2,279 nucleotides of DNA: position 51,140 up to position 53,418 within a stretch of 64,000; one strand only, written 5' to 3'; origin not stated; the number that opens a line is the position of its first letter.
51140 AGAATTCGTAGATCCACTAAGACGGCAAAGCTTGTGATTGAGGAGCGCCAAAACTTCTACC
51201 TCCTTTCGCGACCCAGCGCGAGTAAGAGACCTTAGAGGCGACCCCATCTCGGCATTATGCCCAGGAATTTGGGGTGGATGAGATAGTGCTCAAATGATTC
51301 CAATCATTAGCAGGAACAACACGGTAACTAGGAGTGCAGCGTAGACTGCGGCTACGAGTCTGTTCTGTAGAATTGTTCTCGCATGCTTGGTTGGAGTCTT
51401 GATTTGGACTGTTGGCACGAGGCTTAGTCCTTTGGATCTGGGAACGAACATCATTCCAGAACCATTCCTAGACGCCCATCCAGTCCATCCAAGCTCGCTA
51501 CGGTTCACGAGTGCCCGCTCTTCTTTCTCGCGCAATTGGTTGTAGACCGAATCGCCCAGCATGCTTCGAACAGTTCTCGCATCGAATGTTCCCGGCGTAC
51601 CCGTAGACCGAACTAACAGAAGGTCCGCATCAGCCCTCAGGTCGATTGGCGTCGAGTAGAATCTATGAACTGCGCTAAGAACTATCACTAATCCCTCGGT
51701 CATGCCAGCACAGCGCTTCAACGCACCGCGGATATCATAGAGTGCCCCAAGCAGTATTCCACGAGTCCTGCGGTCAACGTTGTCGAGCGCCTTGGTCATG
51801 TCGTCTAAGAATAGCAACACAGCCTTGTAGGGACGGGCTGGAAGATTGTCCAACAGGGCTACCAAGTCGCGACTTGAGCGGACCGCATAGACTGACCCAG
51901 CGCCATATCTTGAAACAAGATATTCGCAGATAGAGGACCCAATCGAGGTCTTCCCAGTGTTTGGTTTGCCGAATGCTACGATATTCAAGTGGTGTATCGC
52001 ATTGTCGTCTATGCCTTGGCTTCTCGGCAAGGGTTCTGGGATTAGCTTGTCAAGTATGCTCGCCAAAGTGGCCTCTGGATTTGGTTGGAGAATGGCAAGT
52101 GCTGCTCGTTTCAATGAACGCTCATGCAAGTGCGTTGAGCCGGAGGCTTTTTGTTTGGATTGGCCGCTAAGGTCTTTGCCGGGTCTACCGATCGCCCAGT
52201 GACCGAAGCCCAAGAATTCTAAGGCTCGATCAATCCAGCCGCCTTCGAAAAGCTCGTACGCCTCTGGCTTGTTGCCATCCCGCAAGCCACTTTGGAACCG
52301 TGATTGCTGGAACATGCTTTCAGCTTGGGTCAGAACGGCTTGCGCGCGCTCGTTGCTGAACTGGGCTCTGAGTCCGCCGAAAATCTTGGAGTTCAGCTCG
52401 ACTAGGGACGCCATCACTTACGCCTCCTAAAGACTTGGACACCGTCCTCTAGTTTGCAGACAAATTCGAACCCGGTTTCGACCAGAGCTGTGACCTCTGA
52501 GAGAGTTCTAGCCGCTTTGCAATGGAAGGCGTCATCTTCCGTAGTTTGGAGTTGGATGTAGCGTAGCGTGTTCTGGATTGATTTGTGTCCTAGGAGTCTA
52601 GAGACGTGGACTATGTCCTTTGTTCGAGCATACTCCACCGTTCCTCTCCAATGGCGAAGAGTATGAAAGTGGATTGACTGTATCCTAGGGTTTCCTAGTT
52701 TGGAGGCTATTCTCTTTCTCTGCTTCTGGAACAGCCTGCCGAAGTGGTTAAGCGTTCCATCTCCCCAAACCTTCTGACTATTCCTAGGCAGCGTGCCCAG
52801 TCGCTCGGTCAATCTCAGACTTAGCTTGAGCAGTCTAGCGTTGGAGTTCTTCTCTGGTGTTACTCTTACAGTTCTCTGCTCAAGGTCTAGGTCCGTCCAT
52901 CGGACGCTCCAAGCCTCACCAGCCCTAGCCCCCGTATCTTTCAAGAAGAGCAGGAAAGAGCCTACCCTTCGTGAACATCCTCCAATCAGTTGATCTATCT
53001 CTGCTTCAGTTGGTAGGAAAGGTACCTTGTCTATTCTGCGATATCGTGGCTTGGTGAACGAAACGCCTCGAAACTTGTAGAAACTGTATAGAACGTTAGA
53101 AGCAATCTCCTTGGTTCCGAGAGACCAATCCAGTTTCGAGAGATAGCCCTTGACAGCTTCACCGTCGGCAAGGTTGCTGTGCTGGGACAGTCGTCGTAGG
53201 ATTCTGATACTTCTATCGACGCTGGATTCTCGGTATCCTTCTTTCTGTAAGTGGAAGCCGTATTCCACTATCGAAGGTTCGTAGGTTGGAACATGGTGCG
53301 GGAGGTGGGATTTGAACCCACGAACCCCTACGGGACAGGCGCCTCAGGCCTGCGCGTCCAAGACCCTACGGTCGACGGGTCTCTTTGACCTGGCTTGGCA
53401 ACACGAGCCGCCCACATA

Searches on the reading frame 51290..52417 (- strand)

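Call 4: search_protein_families(library=pfam, proteins=[window:51290-52417:-], max_evalue=1)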
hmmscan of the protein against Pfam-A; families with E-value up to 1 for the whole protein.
window:51290-52417:- (375 aa): 3 families
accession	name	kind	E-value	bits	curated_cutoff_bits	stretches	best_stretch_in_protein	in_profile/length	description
PF05496.18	RuvB_N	-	0.0023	18.2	27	1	146-213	36-99/159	Holliday junction DNA helicase RuvB P-loop domain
PF00004.35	AAA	-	0.003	18.4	21.2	1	148-247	3-105/131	ATPase family associated with various cellular activities (AAA)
PF20720.3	nSTAND3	-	0.3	11.2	27.2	1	146-207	20-74/155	Novel STAND NTPase 3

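Call 5: search_protein_families(library=padloc, proteins=[window:51290-52417:-], max_evalue=1)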
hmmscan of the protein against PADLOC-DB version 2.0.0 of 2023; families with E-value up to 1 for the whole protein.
window:51290-52417:- (375 aa): 1 family
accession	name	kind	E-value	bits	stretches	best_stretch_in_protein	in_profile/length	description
PDLC04140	mad8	-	0.0046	14.5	1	145-219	29-86/314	mads_8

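Call 9: search_protein_families(library=phrogs, proteins=[window:51290-52417:-], max_evalue=1)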
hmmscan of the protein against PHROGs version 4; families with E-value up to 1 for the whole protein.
window:51290-52417:- (375 aa): 1 family
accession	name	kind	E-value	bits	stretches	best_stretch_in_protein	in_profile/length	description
phrog_5846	-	DNA, RNA and nucleotide metabolism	0.11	12.7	1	142-206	37-102/380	clamp loader of DNA polymerase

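Call 10: search_protein_families(library=ncbifam, proteins=[window:51290-52417:-], max_evalue=1)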
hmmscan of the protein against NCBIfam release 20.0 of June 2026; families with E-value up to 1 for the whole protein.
window:51290-52417:- (375 aa): 3 families
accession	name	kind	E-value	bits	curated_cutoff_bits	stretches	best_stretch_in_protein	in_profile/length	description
NF000868.0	PRK00080.1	equivalog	0.0066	15.4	282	1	146-208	54-112/330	Holliday junction branch migration DNA helicase RuvB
NF005378.0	PRK06921.1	subfamily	0.08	12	207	1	145-217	119-196/266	hypothetical protein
TIGR00635.1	ruvB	equivalog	0.1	11.6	299.05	1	140-209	29-92/305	Holliday junction branch migration DNA helicase RuvB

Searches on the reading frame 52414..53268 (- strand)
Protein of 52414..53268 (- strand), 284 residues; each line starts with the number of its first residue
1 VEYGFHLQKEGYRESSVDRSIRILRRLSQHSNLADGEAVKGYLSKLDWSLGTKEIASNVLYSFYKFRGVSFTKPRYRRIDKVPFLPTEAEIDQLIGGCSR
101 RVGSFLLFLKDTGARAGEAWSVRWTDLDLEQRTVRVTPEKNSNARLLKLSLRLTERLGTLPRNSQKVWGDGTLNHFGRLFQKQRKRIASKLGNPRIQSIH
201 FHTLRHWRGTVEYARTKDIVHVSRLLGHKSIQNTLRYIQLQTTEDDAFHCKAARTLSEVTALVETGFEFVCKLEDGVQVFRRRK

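Call 4: search_protein_families(library=pfam, proteins=[window:52414-53268:-], max_evalue=1)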
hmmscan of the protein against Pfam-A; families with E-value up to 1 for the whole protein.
window:52414-53268:- (284 aa): 1 family
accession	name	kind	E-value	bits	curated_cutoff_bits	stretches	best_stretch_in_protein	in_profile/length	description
PF00589.27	Phage_integrase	-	1.7e-16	60.9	27.1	1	87-242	4-170/172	Phage integrase family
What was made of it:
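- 52414..53268 (-): Tyrosine recombinase (integrase) of the element. Pfam Phage_integrase E 1.7e-16 (call 4).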

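Call 5: search_protein_families(library=padloc, proteins=[window:52414-53268:-], max_evalue=1)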
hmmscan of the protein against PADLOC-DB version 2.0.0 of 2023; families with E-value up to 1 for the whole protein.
window:52414-53268:- (284 aa): 0 families
